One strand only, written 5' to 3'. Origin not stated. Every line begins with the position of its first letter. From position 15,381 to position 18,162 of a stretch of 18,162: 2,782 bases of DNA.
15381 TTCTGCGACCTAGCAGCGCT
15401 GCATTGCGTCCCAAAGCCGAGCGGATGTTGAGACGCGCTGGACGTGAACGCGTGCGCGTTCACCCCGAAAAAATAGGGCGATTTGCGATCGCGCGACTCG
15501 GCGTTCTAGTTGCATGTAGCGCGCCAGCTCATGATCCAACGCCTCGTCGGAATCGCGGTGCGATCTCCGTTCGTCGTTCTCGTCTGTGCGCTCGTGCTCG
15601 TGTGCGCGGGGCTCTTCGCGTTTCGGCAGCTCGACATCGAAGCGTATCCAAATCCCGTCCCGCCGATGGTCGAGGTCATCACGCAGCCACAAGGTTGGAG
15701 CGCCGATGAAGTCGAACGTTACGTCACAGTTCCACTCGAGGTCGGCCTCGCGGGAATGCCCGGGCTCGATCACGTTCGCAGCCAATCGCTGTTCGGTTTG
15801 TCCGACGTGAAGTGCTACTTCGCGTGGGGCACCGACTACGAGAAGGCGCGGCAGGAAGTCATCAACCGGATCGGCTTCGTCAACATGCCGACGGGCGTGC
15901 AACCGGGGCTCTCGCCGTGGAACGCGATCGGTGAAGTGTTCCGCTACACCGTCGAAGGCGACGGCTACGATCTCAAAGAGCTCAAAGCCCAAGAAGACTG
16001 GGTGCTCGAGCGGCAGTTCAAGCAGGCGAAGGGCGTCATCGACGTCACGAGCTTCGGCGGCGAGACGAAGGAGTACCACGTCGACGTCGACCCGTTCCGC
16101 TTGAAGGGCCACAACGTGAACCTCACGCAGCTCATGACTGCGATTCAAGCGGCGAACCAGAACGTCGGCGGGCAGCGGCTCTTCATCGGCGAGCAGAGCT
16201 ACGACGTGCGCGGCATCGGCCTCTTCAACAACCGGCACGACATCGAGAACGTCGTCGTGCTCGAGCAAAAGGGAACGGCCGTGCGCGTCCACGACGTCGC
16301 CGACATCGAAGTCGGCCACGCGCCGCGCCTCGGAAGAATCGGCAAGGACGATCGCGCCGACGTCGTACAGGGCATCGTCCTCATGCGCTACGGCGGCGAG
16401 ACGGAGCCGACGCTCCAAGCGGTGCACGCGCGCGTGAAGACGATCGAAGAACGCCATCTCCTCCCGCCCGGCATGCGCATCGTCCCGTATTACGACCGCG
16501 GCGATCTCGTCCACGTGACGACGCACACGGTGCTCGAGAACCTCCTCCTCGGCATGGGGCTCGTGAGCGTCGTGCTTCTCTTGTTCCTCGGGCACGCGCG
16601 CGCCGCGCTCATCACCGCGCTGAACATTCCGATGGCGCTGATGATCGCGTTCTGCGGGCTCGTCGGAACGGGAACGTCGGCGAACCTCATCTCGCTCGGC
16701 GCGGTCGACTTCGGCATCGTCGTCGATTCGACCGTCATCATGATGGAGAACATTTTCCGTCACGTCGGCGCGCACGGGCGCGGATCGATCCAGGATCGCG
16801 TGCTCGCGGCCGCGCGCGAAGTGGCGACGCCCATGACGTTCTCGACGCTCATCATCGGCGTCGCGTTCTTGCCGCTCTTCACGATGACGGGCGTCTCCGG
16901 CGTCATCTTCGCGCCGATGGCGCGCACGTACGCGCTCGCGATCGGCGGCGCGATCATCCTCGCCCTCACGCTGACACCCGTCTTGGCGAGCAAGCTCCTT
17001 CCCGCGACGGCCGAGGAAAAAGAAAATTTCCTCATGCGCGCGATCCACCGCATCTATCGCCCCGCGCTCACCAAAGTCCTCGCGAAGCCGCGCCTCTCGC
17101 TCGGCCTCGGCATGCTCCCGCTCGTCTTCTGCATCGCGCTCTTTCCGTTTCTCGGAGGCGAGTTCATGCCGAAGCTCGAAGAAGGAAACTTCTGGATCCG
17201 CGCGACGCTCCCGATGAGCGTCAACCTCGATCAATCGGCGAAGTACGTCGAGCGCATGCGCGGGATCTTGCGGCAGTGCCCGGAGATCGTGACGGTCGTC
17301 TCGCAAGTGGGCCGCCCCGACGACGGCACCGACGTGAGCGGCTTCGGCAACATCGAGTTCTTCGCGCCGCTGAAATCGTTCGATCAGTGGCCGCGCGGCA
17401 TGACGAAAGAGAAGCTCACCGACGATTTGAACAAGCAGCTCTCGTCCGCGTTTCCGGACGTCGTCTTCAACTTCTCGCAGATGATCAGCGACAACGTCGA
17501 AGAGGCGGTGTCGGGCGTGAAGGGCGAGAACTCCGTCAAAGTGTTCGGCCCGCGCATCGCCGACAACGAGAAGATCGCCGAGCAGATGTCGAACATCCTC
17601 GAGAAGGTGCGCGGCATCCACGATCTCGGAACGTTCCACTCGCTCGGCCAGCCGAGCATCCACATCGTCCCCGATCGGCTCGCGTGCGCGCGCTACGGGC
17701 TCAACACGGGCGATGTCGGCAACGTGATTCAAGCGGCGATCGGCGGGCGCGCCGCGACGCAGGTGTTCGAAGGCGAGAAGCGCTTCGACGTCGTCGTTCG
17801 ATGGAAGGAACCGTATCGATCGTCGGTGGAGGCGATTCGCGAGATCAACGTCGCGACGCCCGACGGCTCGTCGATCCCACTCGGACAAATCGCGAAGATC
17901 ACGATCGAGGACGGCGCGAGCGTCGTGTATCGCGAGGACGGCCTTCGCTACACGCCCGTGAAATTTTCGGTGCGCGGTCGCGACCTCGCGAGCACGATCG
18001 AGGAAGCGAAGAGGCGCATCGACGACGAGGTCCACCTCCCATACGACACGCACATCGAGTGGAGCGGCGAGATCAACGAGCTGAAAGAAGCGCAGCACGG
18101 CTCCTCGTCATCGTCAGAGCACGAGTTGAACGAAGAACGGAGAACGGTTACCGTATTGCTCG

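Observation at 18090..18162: czcA loses frame and conservation about 55 nt before the window end; the terminal 46 nt look like a sequencing adapter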

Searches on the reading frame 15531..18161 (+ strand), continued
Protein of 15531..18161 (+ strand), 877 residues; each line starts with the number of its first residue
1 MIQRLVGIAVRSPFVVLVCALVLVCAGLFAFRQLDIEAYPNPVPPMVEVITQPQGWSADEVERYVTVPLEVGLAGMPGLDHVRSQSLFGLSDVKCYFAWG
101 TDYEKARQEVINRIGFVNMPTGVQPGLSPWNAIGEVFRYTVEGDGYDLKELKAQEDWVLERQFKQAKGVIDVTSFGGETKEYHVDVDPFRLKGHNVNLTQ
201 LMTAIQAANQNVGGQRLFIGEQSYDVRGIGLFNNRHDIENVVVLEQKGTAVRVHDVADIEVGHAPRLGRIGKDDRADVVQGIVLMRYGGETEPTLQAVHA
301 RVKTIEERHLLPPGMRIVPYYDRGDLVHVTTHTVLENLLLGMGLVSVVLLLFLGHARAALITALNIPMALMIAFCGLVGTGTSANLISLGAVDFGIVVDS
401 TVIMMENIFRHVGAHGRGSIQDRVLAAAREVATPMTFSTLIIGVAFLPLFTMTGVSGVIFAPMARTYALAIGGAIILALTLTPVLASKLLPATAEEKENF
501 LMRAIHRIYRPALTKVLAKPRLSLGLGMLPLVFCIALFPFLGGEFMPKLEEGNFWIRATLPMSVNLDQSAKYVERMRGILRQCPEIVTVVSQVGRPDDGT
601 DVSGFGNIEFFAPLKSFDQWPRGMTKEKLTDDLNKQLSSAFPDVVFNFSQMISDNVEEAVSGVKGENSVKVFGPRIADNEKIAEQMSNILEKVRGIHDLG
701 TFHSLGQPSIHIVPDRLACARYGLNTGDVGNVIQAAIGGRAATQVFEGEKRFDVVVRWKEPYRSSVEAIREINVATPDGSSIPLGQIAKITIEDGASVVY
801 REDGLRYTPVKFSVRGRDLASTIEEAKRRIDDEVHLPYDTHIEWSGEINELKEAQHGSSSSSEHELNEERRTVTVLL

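Call 12: find_encoding_contigs(protein=P0002, flank=10000, max_places=3)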
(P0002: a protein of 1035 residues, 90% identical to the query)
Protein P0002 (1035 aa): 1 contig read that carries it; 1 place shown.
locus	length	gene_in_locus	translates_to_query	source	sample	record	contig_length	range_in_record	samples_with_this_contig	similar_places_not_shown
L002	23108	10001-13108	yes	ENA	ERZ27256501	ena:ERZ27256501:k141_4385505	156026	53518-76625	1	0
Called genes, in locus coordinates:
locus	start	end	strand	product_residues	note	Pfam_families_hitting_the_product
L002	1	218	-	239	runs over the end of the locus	-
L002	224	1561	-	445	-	PF00069:Pkinase, PF01636:APH (faint), PF07714:PK_Tyr_Ser-Thr, PF03109:ABC1 (weak)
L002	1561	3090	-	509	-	PF01676:Metalloenzyme, PF06415:iPGM_N, PF01663:Phosphodiest (weak)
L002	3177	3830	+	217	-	PF00075:RNase_H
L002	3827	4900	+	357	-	-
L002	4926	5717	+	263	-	PF23441:SDR (faint), PF00106:adh_short, PF08659:KR, PF13561:adh_short_C2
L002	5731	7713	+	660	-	-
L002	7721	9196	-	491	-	PF04885:Stig1 (faint)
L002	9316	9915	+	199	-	PF00034:Cytochrom_C, PF13442:Cytochrome_CBB3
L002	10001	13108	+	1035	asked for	PF00873:ACR_tran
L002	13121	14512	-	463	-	PF00069:Pkinase, PF07714:PK_Tyr_Ser-Thr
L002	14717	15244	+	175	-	-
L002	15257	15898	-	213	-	PF01323:DSBA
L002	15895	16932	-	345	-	PF00069:Pkinase, PF01636:APH (faint), PF07714:PK_Tyr_Ser-Thr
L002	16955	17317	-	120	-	-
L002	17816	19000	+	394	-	PF00072:Response_reg, PF00563:EAL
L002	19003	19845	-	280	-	PF04228:Zn_peptidase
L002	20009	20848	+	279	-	-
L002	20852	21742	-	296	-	PF11899:DUF3419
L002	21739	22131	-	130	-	PF13781:DoxX_3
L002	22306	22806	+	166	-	-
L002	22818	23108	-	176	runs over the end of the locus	PF00691:OmpA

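Call 36: list_cluster_members(proteins=[window:15531-18161:+, window:15510-18161:+, window:4714-6096:-, window:6096-7457:-, window:219-3080:-])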
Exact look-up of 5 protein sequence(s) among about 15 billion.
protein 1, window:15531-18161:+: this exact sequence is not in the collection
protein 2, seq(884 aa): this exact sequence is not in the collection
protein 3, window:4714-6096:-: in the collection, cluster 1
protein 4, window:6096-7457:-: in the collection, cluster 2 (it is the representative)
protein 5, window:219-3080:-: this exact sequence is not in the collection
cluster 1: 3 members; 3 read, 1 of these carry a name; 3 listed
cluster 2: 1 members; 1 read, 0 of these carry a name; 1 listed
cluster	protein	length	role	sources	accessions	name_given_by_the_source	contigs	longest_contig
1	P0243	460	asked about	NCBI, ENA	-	-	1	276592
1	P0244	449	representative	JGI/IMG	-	serine/threonine-protein kinase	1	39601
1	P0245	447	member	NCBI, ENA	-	-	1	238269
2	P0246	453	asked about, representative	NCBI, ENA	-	-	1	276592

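Call 37: list_cluster_members(proteins=[P0001, P0002, P0003, P0004, P0005, P0006])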
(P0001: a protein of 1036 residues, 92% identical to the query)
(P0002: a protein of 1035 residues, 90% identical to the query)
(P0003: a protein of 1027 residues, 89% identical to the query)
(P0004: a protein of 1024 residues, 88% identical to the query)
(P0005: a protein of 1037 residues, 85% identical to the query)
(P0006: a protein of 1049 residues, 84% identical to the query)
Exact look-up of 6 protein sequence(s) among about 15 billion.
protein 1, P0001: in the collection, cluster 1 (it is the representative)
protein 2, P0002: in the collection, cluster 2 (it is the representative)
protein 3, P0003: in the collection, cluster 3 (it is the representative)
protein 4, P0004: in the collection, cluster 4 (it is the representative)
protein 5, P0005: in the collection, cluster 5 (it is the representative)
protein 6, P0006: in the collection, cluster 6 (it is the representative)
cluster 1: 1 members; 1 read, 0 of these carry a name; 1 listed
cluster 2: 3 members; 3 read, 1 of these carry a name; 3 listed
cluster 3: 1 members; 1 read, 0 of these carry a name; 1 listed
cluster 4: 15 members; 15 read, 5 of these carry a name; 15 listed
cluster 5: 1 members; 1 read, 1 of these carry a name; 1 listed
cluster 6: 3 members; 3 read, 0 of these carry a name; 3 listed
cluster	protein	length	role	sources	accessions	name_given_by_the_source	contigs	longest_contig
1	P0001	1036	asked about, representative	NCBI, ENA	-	-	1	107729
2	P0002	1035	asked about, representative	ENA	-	-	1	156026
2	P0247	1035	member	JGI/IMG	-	cobalt-zinc-cadmium resistance protein CzcA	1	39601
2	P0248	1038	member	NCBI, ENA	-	-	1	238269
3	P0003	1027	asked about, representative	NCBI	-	-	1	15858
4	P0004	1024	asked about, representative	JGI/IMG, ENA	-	-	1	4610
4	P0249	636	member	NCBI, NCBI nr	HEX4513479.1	MAG TPA: efflux RND transporter permease subunit, partial [Polyangiaceae bacterium] | efflux RND transporter permease subunit [Polyangiaceae bacterium]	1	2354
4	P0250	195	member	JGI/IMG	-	mono/diheme cytochrome c family protein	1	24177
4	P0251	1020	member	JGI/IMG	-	cobalt-zinc-cadmium resistance protein CzcA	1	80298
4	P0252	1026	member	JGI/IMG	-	cobalt-zinc-cadmium resistance protein CzcA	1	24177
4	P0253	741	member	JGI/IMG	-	cobalt-zinc-cadmium resistance protein CzcA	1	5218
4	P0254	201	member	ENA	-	-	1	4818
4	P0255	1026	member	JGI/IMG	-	-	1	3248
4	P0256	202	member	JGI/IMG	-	-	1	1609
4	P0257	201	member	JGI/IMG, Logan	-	-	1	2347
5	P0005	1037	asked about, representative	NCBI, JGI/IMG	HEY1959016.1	MAG TPA: CusA/CzcA family heavy metal efflux RND transporter [Polyangiaceae bacterium] | cobalt-zinc-cadmium resistance protein CzcA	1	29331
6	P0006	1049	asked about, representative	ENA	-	-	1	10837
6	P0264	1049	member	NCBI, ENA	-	-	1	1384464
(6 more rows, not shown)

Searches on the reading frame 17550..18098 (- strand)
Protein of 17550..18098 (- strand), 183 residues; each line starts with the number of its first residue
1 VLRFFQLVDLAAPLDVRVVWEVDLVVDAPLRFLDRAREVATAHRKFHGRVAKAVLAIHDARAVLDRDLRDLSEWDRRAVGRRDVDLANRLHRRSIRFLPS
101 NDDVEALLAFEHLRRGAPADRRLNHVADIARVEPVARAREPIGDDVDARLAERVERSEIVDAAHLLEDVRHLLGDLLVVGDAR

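Call 52: find_homologous_proteins(query=window:17550-18098:-, max_evalue=1e-10)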
Query window:17550-18098:-: 2821 candidates shared short words with the query, none scored E <= 1e-10.
